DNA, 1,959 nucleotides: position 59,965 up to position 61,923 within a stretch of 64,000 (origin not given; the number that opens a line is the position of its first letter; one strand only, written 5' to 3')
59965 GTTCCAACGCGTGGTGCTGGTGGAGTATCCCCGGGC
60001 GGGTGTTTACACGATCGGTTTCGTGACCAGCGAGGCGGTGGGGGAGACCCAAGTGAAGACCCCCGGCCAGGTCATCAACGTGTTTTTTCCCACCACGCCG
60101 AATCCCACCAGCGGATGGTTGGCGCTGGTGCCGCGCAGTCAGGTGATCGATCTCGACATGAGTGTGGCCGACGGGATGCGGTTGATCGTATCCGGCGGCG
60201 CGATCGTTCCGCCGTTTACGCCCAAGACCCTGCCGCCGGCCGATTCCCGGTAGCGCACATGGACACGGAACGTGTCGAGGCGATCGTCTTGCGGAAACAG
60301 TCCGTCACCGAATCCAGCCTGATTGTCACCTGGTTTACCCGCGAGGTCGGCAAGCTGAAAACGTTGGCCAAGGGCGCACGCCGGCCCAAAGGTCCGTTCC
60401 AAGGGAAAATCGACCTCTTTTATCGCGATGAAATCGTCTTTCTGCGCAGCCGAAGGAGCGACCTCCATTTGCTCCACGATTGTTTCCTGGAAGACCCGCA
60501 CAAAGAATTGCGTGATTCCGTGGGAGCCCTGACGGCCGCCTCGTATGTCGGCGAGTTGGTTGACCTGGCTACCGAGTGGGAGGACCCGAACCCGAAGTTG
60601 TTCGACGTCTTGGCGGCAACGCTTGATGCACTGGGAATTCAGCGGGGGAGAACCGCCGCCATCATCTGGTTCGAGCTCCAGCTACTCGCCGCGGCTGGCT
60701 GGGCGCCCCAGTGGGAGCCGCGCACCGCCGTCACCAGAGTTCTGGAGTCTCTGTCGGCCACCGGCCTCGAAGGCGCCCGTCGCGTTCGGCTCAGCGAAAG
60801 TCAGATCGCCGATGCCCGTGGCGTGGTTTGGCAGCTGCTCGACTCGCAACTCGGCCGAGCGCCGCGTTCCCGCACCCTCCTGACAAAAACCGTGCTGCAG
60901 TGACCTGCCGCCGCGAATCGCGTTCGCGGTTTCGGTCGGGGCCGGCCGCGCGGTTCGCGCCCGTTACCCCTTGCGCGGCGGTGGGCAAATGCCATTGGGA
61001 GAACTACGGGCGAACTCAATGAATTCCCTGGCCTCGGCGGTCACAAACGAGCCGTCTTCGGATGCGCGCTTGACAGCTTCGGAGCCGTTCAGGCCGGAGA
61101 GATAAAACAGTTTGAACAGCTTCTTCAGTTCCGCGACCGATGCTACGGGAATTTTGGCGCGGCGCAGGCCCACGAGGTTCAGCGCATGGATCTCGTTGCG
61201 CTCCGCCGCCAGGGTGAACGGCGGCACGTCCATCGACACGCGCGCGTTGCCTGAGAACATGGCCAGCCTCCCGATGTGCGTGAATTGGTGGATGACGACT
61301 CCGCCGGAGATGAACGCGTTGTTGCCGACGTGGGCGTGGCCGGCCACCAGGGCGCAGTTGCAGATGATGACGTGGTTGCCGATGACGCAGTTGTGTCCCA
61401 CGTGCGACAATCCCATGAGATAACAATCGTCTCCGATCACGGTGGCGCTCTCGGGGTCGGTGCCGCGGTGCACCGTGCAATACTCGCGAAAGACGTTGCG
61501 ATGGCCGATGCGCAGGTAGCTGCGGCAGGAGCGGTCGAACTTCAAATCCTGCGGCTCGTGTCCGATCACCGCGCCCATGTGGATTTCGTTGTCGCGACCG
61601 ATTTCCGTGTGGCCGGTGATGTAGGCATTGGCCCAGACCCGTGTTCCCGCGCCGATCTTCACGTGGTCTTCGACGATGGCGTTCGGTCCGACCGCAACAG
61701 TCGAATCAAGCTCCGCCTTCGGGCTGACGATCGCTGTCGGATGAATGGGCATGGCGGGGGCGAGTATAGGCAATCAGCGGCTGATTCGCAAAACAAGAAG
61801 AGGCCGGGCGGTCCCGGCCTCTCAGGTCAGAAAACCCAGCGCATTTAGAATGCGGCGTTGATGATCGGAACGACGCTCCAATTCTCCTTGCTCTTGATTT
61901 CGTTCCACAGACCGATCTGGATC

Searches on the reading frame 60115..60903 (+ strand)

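Call 70: search_protein_families(library=pfam, proteins=[window:60115-60903:+], max_evalue=0.01)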
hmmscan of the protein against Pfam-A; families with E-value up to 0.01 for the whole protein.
window:60115-60903:+ (262 aa): 2 families
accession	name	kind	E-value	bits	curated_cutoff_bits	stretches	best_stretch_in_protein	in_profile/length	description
PF02565.21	RecO_C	-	1.6e-17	64.2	22.1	1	137-201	5-69/157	Recombination protein O C terminal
PF11967.14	RecO_N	-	2.8e-15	56.5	27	1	49-123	1-74/80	Recombination protein O N terminal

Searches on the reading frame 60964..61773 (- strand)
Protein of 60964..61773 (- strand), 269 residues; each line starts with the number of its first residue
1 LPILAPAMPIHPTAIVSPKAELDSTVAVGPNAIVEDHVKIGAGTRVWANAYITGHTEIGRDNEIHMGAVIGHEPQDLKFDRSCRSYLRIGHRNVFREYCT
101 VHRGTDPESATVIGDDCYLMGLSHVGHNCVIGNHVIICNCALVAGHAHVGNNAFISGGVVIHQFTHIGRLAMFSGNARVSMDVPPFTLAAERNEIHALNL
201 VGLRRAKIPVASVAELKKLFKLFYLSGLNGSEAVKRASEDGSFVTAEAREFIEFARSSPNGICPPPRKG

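Call 70: search_protein_families(library=pfam, proteins=[window:60964-61773:-], max_evalue=0.01)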
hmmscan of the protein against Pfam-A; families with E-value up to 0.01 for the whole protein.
window:60964-61773:- (269 aa): 4 families
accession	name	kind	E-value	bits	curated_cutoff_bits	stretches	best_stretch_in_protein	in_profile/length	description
PF00132.30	Hexapep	-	1.2e-23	82.1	27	4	111-145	2-36/36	Bacterial transferase hexapeptide (six repeats)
PF13720.11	Acetyltransf_11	-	4.7e-17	62.6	24.5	1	182-263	1-82/82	Udp N-acetylglucosamine O-acyltransferase; Domain 2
PF25084.1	LbH_EIF2B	-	3.7e-09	37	54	1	98-165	15-85/105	EIF2B subunit epsilon LbH domain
PF25087.1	GMPPB_C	-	0.0052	16.9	39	0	10-56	7-52/110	GMPPB C-terminal domain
